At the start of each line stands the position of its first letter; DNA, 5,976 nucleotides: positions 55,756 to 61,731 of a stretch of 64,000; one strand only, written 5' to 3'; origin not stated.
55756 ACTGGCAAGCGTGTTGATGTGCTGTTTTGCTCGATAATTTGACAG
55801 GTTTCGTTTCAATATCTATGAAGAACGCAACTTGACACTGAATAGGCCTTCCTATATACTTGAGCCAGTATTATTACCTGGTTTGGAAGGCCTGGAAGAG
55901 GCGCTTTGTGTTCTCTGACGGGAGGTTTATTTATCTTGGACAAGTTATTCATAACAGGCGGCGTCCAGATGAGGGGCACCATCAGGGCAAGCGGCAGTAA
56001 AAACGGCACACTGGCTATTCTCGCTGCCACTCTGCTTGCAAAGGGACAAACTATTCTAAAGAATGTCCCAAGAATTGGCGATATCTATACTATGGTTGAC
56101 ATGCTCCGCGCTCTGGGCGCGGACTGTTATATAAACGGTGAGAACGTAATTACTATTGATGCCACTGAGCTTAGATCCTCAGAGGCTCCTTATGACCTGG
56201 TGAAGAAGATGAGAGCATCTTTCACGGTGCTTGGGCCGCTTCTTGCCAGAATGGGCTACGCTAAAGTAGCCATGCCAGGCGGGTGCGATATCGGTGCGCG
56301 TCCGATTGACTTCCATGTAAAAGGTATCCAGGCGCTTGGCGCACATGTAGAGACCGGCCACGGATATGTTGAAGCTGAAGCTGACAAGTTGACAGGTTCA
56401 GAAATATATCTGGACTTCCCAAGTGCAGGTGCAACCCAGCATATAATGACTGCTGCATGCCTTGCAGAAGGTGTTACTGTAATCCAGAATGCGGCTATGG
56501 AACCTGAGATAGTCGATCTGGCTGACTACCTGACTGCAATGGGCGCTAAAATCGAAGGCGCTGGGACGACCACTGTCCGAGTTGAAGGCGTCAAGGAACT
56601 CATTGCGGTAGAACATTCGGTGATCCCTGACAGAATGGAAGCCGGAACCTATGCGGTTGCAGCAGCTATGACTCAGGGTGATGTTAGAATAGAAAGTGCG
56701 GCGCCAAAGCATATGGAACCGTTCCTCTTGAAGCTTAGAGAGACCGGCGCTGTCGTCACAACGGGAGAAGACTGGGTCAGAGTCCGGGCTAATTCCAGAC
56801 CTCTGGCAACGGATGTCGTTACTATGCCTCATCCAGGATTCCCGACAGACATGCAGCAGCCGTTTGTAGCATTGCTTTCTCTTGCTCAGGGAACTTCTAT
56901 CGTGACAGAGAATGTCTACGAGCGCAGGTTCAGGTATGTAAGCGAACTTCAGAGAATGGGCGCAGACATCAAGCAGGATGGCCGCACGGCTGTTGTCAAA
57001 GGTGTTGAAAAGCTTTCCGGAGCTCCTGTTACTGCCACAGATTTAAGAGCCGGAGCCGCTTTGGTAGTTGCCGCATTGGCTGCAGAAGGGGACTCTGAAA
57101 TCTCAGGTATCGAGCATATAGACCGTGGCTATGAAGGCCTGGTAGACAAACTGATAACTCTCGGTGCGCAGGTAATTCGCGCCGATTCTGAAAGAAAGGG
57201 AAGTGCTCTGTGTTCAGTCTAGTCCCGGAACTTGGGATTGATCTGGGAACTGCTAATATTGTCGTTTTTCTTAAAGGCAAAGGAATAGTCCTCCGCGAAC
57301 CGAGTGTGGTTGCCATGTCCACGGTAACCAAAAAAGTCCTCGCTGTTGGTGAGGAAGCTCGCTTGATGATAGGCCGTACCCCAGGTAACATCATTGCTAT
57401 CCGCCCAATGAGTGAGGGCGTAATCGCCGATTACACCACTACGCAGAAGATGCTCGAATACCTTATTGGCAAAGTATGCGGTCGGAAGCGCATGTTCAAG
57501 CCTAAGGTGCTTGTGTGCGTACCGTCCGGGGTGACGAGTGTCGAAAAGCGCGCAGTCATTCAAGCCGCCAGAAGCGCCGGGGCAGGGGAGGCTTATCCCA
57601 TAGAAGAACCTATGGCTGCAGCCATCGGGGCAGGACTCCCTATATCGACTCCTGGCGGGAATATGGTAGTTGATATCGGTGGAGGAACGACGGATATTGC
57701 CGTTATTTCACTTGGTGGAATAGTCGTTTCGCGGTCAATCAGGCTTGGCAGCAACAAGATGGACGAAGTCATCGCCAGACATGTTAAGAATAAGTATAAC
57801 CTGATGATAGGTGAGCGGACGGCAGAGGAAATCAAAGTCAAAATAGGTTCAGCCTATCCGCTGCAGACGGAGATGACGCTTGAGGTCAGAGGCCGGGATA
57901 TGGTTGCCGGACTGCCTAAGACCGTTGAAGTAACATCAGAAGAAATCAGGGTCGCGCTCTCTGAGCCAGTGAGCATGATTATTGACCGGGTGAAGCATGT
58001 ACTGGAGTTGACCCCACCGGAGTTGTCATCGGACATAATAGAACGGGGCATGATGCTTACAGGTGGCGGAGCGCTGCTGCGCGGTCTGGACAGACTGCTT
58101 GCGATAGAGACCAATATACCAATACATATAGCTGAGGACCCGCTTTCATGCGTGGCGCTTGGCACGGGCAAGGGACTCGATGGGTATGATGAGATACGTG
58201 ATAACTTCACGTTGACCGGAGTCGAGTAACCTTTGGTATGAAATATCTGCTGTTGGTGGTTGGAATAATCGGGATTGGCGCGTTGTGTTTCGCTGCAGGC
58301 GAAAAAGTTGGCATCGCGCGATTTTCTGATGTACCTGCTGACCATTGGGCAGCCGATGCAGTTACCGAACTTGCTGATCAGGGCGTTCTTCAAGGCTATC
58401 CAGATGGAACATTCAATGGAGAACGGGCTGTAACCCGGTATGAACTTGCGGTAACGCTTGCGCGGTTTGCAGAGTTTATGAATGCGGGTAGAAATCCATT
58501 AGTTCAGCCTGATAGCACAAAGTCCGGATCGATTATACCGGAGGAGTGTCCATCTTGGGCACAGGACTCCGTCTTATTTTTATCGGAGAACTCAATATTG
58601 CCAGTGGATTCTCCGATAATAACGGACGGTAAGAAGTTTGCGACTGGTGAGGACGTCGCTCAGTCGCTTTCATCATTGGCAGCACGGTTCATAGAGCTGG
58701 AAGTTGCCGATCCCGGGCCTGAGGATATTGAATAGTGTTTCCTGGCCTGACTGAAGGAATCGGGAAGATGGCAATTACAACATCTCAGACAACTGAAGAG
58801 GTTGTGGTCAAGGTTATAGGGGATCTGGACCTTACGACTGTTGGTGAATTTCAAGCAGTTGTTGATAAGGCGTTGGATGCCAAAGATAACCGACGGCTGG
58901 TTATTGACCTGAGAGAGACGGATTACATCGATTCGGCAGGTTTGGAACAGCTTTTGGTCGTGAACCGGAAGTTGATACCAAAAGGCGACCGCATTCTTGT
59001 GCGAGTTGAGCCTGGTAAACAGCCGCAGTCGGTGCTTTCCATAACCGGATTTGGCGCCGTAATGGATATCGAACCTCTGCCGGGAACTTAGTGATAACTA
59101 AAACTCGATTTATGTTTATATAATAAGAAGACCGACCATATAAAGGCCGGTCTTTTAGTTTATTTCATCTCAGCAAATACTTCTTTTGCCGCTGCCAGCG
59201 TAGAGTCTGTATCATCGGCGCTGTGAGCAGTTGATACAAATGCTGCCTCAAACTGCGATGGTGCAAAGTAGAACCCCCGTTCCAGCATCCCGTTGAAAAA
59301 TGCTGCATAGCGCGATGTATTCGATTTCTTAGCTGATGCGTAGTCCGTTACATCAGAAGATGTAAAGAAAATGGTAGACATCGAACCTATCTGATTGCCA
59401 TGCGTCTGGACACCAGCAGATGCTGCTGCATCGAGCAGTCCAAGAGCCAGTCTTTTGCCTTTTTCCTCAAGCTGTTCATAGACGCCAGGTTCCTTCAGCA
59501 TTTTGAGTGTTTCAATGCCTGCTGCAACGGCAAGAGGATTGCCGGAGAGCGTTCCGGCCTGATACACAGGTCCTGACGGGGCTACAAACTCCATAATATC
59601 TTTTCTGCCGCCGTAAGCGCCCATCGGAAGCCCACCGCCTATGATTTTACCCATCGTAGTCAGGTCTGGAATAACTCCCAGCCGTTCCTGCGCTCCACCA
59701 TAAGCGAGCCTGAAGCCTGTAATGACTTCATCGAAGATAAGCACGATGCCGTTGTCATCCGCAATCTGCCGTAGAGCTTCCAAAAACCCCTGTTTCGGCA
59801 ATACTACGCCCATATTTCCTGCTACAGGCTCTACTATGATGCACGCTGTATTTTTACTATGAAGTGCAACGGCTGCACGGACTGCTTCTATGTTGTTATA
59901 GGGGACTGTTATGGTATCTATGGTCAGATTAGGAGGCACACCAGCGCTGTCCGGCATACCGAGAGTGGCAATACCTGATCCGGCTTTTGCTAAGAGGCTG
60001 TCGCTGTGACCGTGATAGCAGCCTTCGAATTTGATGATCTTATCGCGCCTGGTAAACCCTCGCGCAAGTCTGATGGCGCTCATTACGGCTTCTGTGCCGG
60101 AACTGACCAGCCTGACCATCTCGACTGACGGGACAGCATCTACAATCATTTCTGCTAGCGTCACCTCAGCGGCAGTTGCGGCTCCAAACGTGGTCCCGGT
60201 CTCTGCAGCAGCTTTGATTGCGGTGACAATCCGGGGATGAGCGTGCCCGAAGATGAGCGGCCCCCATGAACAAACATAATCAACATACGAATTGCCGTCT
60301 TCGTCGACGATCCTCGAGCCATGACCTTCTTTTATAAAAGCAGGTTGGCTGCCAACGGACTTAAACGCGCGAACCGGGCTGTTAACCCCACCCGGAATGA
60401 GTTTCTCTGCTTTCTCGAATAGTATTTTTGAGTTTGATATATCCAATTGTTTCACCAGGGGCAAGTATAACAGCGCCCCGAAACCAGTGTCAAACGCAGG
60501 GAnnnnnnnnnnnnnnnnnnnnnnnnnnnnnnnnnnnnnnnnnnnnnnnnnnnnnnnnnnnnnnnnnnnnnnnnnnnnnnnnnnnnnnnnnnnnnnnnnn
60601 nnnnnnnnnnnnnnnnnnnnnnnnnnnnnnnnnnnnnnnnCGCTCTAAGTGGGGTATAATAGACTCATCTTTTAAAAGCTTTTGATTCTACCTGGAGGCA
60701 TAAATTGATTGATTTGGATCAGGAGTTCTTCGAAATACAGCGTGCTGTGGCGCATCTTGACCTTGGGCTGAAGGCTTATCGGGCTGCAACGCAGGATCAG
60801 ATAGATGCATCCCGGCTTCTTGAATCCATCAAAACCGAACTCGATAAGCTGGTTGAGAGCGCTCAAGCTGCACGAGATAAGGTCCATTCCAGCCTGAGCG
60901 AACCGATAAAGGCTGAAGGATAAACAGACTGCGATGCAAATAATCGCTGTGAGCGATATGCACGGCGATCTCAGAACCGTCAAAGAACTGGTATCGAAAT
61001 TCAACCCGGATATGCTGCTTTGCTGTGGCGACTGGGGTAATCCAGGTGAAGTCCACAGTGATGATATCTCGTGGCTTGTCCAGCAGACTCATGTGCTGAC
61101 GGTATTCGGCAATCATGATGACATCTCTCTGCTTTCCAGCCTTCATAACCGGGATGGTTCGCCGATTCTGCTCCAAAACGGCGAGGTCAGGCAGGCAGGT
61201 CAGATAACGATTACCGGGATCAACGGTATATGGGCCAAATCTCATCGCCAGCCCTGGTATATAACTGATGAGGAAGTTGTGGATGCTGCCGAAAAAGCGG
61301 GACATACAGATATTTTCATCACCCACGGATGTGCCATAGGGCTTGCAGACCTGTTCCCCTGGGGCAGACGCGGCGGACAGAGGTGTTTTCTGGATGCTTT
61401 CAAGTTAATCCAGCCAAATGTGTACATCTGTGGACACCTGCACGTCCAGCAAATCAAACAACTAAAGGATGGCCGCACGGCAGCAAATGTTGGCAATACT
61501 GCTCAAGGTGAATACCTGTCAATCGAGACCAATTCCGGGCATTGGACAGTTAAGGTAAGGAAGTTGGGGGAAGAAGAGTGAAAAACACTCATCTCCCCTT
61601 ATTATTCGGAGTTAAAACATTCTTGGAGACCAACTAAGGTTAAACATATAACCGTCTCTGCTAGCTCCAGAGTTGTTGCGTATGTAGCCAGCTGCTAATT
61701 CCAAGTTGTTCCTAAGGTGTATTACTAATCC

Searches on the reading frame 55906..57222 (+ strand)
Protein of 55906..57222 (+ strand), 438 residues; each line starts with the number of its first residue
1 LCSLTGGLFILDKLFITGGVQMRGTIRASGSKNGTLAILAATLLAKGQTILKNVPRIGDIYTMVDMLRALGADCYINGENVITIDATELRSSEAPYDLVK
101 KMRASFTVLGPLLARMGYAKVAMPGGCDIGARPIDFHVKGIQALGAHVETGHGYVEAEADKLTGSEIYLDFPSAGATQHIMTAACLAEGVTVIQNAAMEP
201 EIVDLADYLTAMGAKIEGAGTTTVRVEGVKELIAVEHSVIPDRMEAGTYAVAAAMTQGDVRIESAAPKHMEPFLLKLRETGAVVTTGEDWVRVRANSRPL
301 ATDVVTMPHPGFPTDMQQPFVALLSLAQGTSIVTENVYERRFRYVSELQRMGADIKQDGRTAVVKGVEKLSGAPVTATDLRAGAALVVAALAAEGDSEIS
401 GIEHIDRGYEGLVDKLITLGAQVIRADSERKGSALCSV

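Call 39: search_protein_families(library=pfam, proteins=[window:55906-57222:+], max_evalue=0.0001)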
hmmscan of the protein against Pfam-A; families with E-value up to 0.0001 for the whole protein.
window:55906-57222:+ (438 aa): 1 family
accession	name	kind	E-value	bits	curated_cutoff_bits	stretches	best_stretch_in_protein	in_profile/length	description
PF00275.25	EPSP_synthase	-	4e-106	355.7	22.8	1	17-416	2-417/417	EPSP synthase (3-phosphoshikimate 1-carboxyvinyltransferase)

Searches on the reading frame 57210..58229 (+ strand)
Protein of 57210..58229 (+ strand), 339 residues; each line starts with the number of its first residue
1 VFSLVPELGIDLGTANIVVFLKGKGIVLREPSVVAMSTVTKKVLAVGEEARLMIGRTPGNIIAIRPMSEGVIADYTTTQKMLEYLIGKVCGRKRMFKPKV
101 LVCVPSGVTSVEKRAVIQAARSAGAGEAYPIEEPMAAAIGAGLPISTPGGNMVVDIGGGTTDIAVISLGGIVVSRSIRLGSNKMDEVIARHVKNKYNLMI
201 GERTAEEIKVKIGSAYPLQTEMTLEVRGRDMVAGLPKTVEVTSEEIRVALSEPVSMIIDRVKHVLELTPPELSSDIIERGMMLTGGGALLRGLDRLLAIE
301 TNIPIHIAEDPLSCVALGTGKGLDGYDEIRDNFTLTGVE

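Call 39: search_protein_families(library=pfam, proteins=[window:57210-58229:+], max_evalue=0.0001)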
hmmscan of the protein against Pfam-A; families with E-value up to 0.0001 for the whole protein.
window:57210-58229:+ (339 aa): 6 families
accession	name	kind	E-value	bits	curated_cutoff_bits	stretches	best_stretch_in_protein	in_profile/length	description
PF06723.19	MreB_Mbl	-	4.4e-142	473.2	27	1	7-329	3-325/327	MreB/Mbl protein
PF14450.12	FtsA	-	3.1e-12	47.4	31.8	1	152-310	1-112/127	Cell division protein FtsA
PF00012.26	HSP70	-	5.9e-09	35.1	20.6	1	99-197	135-239/599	Hsp70 protein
PF25216.1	Volactin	-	1.9e-08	34.6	35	1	34-258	49-273/321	Volactin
PF11104.14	PilM_2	-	1.4e-05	24.6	27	0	152-208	183-233/340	Type IV pilus assembly protein PilM;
PF00022.25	Actin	-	4.9e-05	22.5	27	0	31-195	31-190/410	Actin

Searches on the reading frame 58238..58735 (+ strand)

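Call 39: search_protein_families(library=pfam, proteins=[window:58238-58735:+], max_evalue=0.0001)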
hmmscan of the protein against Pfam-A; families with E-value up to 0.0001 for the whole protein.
window:58238-58735:+ (165 aa): 1 family
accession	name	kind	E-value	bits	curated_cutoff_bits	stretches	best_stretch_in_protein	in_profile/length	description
PF00395.25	SLH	-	2.9e-13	50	20.8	1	28-71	1-44/44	S-layer homology domain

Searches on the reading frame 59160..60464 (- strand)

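Call 39: search_protein_families(library=pfam, proteins=[window:59160-60464:-], max_evalue=0.0001)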
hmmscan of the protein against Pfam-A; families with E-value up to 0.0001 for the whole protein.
window:59160-60464:- (434 aa): 1 family
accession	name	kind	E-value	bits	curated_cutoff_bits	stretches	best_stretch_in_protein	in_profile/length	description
PF00202.27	Aminotran_3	-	1.4e-76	258.3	30.5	1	39-372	6-355/403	Aminotransferase class-III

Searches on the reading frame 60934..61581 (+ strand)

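Call 39: search_protein_families(library=pfam, proteins=[window:60934-61581:+], max_evalue=0.0001)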
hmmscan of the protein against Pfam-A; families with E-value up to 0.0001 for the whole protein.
window:60934-61581:+ (215 aa): 2 families
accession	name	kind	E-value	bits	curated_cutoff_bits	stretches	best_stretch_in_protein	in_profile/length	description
PF12850.12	Metallophos_2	-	4.3e-15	56.5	27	1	1-190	1-136/154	Calcineurin-like phosphoesterase superfamily domain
PF00149.33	Metallophos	-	1.9e-13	51.7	21.5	1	1-171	1-190/191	Calcineurin-like phosphoesterase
